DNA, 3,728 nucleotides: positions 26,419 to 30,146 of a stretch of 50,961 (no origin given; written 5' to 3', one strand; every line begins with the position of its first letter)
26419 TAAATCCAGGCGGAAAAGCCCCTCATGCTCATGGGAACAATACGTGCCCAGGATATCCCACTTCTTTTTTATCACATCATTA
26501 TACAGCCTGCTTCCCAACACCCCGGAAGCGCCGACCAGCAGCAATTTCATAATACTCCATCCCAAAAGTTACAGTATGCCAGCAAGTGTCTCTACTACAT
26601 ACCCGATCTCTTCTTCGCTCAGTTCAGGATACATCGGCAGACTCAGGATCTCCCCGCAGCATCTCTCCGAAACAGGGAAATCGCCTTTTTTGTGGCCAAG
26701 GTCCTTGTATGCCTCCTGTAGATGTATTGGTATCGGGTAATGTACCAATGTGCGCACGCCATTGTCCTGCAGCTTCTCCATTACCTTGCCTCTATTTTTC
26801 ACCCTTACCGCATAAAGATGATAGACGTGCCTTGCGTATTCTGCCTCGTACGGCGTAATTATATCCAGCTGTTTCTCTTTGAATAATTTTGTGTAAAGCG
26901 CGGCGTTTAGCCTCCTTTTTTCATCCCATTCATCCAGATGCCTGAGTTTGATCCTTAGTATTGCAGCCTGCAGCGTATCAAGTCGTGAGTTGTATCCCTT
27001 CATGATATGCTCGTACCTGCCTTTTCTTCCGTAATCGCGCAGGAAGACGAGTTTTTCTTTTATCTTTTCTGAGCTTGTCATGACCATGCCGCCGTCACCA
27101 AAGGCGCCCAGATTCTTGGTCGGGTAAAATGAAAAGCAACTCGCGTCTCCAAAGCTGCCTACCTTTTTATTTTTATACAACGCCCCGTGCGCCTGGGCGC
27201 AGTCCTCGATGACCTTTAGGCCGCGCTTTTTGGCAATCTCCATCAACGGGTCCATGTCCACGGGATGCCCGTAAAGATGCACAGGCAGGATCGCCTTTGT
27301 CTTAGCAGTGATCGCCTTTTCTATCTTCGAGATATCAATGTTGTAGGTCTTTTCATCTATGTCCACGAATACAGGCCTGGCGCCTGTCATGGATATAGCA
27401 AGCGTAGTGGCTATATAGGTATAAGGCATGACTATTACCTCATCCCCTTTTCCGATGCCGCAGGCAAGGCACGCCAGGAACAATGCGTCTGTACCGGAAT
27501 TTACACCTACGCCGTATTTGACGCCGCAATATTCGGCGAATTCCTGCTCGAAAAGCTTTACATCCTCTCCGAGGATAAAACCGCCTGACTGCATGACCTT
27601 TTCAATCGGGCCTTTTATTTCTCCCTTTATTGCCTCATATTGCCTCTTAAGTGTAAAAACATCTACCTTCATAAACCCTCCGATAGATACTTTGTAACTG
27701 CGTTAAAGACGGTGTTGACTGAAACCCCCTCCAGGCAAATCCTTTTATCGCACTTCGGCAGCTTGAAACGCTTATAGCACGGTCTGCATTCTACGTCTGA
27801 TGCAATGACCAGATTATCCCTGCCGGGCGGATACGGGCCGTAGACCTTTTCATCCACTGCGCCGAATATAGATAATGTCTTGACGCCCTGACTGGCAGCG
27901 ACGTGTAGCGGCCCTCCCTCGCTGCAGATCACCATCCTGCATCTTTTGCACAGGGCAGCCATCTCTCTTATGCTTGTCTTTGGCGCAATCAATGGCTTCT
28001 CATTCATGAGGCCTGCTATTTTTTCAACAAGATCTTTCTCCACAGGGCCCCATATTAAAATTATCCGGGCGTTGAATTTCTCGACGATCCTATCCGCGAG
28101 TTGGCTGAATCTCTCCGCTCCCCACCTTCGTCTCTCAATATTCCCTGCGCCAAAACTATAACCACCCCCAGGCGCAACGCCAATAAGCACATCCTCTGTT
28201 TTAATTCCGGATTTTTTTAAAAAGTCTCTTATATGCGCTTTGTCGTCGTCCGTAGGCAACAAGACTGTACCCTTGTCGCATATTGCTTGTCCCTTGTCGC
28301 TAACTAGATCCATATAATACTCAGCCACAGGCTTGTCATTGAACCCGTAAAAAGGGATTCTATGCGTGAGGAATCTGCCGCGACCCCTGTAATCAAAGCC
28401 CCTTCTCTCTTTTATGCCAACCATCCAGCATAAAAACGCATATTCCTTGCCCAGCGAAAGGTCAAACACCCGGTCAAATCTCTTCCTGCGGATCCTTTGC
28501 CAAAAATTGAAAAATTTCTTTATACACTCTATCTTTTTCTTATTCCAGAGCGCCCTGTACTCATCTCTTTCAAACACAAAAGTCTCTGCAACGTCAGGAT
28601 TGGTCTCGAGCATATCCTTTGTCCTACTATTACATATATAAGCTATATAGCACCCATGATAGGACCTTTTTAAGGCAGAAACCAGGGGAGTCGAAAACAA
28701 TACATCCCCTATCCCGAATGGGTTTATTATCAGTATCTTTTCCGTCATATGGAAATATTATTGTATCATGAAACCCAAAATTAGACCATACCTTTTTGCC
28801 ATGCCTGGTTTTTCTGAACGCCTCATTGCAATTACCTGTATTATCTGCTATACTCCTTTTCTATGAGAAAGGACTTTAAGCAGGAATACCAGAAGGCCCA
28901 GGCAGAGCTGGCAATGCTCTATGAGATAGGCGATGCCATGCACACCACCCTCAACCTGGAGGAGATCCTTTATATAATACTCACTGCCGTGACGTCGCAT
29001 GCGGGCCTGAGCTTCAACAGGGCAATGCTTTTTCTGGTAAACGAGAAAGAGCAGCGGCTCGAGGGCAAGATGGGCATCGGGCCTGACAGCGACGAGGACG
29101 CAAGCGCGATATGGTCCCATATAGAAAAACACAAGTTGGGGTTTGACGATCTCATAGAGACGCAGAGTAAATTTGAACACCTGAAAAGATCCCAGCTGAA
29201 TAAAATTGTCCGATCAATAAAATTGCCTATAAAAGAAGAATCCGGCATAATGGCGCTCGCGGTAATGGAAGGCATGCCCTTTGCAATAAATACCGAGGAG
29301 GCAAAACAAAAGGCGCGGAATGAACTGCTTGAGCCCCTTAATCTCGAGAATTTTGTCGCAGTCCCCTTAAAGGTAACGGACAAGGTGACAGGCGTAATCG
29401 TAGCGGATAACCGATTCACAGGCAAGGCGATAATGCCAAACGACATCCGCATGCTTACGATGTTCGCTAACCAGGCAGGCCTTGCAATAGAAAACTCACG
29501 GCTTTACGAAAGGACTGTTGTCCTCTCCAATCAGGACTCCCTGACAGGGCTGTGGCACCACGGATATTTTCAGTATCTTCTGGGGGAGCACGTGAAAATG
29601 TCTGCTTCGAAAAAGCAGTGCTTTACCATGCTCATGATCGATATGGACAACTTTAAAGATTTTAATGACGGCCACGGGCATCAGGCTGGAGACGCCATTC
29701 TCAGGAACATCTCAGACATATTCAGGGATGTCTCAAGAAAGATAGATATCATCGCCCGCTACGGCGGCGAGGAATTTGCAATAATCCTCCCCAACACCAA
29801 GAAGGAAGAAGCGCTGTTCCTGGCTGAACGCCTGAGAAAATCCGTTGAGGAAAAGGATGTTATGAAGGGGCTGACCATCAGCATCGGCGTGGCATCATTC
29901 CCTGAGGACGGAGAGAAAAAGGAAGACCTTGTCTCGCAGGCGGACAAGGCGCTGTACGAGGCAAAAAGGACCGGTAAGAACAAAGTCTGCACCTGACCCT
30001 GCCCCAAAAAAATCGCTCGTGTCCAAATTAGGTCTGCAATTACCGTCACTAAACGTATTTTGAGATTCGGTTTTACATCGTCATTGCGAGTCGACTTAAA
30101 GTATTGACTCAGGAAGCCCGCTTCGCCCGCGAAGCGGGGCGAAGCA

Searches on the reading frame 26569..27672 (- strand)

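Call 102: search_protein_families(library=pfam, proteins=[window:26569-27672:-], max_evalue=0.00001)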
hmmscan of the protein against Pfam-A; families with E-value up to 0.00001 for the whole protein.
window:26569-27672:- (367 aa): 4 families
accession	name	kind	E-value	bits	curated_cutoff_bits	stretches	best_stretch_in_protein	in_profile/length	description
PF01041.23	DegT_DnrJ_EryC1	-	3.2e-128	428.4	19.8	1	15-363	3-359/360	DegT/DnrJ/EryC1/StrS aminotransferase family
PF01053.26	Cys_Met_Meta_PP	-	2.7e-07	29.9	27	1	39-213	55-228/381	Cys/Met metabolism PLP-dependent enzyme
PF00155.27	Aminotran_1_2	-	4.2e-07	29.9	19.7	1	39-129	45-151/361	Aminotransferase class I and II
PF01212.27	Beta_elim_lyase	-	4.5e-06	26.6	27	1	38-222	34-234/288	Beta-eliminating lyase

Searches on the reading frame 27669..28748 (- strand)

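Call 102: search_protein_families(library=pfam, proteins=[window:27669-28748:-], max_evalue=0.00001)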
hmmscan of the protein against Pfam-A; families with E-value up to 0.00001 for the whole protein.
window:27669-28748:- (359 aa): 1 family
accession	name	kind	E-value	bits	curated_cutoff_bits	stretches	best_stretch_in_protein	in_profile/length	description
PF01075.23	Glyco_transf_9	-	2.7e-27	96.1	22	1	81-327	3-239/247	Glycosyltransferase family 9 (heptosyltransferase)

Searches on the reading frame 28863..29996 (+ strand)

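Call 102: search_protein_families(library=pfam, proteins=[window:28863-29996:+], max_evalue=0.00001)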
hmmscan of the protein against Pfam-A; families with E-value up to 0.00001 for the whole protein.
window:28863-29996:+ (377 aa): 4 families
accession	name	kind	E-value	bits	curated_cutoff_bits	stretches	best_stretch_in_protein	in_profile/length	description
PF00990.26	GGDEF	-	4.9e-43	147.1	23.8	1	223-374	2-161/161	Diguanylate cyclase, GGDEF domain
PF01590.32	GAF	-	1.3e-11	45.6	22.4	1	31-209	1-133/133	GAF domain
PF13492.12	GAF_3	-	4.6e-10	40.4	27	1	141-211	60-129/129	GAF domain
PF13185.12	GAF_2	-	9.1e-08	32.8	28.6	1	122-210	51-136/136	GAF domain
